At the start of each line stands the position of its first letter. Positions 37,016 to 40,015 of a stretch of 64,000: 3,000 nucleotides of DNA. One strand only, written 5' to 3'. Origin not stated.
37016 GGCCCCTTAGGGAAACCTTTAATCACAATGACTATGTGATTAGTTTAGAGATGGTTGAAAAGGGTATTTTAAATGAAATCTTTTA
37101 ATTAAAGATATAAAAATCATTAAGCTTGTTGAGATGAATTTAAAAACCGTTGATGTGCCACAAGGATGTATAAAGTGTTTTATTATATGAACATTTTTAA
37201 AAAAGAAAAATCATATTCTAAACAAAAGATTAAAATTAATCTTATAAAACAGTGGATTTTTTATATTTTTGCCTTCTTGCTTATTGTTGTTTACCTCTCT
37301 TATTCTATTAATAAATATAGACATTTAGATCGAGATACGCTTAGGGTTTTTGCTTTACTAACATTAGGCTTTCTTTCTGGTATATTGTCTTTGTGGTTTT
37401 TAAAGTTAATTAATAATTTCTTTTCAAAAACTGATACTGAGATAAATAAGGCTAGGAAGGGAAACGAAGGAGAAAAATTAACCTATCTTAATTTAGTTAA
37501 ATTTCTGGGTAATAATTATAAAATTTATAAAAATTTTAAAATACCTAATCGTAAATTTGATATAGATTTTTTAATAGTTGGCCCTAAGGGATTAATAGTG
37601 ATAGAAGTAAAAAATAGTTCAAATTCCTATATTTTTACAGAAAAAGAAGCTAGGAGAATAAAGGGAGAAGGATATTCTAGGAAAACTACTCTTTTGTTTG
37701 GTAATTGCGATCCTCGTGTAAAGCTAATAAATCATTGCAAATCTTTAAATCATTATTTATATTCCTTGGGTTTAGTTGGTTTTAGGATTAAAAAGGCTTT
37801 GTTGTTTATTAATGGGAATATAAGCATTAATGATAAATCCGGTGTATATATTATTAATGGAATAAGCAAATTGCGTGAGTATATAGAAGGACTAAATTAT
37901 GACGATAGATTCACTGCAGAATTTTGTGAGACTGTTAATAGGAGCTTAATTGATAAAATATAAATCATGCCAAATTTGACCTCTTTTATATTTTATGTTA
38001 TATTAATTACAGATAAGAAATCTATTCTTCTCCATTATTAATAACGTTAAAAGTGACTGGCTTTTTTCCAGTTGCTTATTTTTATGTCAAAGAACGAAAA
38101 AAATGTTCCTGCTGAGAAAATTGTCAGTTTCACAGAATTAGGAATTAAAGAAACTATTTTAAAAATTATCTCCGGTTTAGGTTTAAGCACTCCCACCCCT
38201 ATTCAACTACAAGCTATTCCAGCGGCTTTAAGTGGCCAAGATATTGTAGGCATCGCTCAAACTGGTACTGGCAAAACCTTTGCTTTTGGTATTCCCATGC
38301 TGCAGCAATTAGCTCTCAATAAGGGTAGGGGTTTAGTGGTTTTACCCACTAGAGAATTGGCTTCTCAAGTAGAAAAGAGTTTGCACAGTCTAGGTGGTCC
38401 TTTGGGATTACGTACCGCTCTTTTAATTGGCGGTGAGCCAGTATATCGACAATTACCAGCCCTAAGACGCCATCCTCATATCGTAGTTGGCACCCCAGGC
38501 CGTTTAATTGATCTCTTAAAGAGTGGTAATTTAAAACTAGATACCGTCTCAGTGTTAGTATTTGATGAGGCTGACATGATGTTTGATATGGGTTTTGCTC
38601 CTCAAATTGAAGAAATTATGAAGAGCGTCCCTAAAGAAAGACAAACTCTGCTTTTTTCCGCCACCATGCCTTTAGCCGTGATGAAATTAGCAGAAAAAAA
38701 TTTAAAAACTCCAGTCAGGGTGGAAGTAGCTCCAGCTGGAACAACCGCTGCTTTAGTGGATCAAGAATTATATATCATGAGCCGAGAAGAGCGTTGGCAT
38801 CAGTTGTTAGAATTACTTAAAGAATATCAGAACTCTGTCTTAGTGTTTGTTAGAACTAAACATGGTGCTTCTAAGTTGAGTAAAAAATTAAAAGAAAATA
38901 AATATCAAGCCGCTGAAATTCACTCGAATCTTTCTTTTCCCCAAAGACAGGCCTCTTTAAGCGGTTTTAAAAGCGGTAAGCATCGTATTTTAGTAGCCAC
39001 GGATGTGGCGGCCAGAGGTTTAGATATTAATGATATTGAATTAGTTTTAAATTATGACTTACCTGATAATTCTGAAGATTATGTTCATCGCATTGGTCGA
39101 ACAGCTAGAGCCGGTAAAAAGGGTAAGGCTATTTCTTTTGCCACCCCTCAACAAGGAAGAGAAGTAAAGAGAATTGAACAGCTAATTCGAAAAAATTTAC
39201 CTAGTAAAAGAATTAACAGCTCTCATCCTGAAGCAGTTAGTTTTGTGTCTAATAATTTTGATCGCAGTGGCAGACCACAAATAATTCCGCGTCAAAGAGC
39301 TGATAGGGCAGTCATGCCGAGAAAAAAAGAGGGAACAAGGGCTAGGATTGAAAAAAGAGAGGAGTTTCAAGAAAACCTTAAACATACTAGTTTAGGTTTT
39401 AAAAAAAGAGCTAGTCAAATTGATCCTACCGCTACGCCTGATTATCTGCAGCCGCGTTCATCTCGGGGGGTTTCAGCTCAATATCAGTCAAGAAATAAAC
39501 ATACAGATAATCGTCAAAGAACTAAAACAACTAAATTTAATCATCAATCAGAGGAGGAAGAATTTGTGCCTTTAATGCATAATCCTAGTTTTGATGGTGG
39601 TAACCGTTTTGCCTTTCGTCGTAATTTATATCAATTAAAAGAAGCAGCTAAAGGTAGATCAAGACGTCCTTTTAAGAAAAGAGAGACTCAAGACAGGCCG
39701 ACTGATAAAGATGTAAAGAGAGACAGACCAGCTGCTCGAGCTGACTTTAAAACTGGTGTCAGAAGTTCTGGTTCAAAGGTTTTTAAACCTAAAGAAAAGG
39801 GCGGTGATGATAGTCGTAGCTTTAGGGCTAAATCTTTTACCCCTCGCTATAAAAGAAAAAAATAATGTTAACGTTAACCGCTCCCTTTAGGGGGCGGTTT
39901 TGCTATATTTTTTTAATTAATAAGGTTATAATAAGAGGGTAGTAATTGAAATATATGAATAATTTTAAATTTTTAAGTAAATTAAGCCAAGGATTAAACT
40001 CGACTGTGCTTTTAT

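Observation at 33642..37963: Four-gene, AT-rich restriction island: DpnA-like MTase, GmrSD-like protein, DpnII-family REase, membrane NERD protein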

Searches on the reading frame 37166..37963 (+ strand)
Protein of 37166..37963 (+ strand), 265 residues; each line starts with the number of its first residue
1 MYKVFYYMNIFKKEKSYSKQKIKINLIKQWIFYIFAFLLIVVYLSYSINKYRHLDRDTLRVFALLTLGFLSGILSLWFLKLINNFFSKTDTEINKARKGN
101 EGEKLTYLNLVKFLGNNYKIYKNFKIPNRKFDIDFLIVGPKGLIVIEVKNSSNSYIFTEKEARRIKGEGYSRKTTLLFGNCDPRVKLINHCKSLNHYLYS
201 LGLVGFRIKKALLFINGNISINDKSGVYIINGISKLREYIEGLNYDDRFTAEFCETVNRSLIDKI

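Call 3: search_protein_families(library=pfam, proteins=[window:37166-37963:+], max_evalue=0.01)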
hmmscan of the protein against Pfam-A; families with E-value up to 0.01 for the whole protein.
window:37166-37963:+ (265 aa): 1 family
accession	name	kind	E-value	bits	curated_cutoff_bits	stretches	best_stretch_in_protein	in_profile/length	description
PF08378.17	NERD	-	2.1e-14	54.4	22.1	1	98-198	1-95/111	Nuclease-related domain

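Call 4: search_protein_families(library=padloc, proteins=[window:37166-37963:+], max_evalue=0.01)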
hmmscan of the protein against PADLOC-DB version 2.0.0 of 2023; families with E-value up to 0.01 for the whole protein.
window:37166-37963:+ (265 aa): 0 families

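Call 5: search_protein_families(library=ncbifam, proteins=[window:37166-37963:+], max_evalue=0.01)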
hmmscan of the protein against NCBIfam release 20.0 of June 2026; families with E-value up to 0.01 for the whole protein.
window:37166-37963:+ (265 aa): 3 families
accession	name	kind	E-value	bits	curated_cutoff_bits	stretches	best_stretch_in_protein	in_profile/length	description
NF047741.1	antiphage_MADS6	equivalog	8e-07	27.9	460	1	99-150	11-65/612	methylation-associated defense system protein kinase MAD6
NF041647.1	ABC_perm_CPBP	equivalog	0.0017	17.2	435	1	4-95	437-527/636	ABC transporter permease subunit/CPBP intramembrane protease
NF049859.1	SA1002_fam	equivalog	0.0055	16.6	65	1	11-92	18-98/167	SA1002 family membrane protein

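Call 43: search_solved_structures(query=window:37166-37963:+, max_evalue=0.1)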
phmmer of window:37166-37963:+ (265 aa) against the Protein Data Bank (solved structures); distinct sequences matched with E-value up to 0.1: 1.
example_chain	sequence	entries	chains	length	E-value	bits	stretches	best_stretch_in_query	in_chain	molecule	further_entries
8up5_P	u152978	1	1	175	0.011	18.7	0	120-152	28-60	KEOPS complex subunit Pcc1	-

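Call 53: find_homologous_proteins(query=window:37166-37963:+, max_evalue=0.00001)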
Query window:37166-37963:+ (265 aa): 18 proteins with E <= 0.00001 among 1329 candidates.
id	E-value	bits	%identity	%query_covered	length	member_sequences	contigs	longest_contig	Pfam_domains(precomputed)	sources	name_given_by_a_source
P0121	4.4e-163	559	100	97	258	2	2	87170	PF08378.18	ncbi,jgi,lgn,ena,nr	ncbi:MAG: nuclease-related domain-containing protein [Patescibacteria group bacterium]|jgi:hypotheti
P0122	2.0e-87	311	60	96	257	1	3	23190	PF08378.18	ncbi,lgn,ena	-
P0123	6.6e-78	280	52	96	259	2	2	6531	PF08378.18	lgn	-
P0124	1.9e-73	265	49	96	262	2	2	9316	PF08378.18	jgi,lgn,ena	-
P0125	5.5e-64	234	47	96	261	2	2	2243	PF08378.18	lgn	-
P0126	3.0e-60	222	48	96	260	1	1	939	PF08378.18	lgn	-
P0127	2.3e-58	216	44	96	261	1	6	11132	PF08378.18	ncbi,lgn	-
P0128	7.5e-52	195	41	94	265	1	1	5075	PF08378.18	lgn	-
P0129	8.4e-52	195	41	96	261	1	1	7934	PF08378.18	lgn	-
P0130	5.7e-51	192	40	96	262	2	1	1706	PF08378.18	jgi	jgi:hypothetical protein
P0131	7.2e-50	188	40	96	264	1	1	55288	PF08378.18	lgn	-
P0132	2.7e-49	186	40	96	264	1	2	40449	PF08378.18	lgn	-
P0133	7.1e-49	185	41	96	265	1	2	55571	PF08378.18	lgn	-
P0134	4.3e-45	173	40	92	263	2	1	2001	PF08378.18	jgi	jgi:hypothetical protein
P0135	3.1e-44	170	40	96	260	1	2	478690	PF08378.18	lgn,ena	-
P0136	4.5e-42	163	44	73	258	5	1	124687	PF08378.18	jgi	jgi:hypothetical protein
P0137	9.4e-30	122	35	88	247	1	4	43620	PF08378.18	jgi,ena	-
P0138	7.4e-22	96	34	84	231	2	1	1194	PF08378.18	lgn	-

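Call 54: find_encoding_contigs(protein=P0122, flank=7000, max_places=4)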
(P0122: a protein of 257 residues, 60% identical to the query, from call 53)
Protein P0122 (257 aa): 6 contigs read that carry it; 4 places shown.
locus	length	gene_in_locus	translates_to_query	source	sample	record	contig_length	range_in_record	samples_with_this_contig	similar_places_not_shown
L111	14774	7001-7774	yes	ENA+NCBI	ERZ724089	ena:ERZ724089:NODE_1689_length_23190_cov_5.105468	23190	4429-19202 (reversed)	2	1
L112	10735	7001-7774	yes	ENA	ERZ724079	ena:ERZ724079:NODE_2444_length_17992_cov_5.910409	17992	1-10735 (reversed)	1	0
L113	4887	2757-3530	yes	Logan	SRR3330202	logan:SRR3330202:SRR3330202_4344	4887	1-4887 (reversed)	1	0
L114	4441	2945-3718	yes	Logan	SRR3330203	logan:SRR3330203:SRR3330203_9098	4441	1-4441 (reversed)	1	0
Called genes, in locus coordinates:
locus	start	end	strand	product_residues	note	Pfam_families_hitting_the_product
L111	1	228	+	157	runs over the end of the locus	-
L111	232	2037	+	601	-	PF01807:Zn_ribbon_DnaG, PF08275:DNAG_N, PF01751:Toprim, PF13155:Toprim_2, PF13662:Toprim_4, PF10410:DnaB_bind (weak)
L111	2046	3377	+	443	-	-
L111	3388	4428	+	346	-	PF00391:PEP-utilizers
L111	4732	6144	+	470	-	PF00078:RVT_1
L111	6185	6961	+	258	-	-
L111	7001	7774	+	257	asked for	PF08378:NERD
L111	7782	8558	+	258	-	-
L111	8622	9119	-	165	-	PF13392:HNH_3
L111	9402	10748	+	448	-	PF01145:Band_7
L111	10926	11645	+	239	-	PF04402:SIMPL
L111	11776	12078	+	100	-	-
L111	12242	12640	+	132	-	-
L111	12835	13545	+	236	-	-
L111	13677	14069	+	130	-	-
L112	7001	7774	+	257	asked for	PF08378:NERD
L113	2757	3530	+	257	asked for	PF08378:NERD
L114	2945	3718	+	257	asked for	PF08378:NERD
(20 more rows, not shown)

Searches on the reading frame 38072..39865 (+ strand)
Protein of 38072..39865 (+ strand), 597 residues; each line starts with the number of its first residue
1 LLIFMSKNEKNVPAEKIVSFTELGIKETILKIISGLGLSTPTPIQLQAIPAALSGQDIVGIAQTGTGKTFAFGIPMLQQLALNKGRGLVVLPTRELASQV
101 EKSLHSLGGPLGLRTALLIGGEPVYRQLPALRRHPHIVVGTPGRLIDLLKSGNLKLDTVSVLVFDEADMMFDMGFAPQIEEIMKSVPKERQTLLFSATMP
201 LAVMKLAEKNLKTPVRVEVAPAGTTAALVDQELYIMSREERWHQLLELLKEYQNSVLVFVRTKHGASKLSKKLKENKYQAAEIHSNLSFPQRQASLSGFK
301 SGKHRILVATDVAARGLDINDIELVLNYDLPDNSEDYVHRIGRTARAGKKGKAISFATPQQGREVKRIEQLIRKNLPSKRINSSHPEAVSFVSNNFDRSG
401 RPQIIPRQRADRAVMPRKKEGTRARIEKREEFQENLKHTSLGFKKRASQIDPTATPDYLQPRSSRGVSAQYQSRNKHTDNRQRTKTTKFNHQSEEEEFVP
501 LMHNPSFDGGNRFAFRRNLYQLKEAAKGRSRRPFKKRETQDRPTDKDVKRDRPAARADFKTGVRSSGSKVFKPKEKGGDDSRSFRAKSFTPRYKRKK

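Call 3: search_protein_families(library=pfam, proteins=[window:38072-39865:+], max_evalue=0.01)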
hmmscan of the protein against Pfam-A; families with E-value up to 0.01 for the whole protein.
window:38072-39865:+ (597 aa): 4 families
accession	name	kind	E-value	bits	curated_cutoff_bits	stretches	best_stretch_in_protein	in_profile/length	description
PF00270.35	DEAD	-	2.3e-50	171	26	1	42-202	1-163/167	DEAD/DEAH box helicase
PF00271.37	Helicase_C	-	1.6e-30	106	23.5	1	243-348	4-110/110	Helicase conserved C-terminal domain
PF04851.21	ResIII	-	1.9e-06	28.3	22.5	1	61-199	29-162/164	Type III restriction enzyme, res subunit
PF06862.17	Utp25_C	-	0.0068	16.5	32.8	0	249-339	41-135/190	Utp25, C-terminal domain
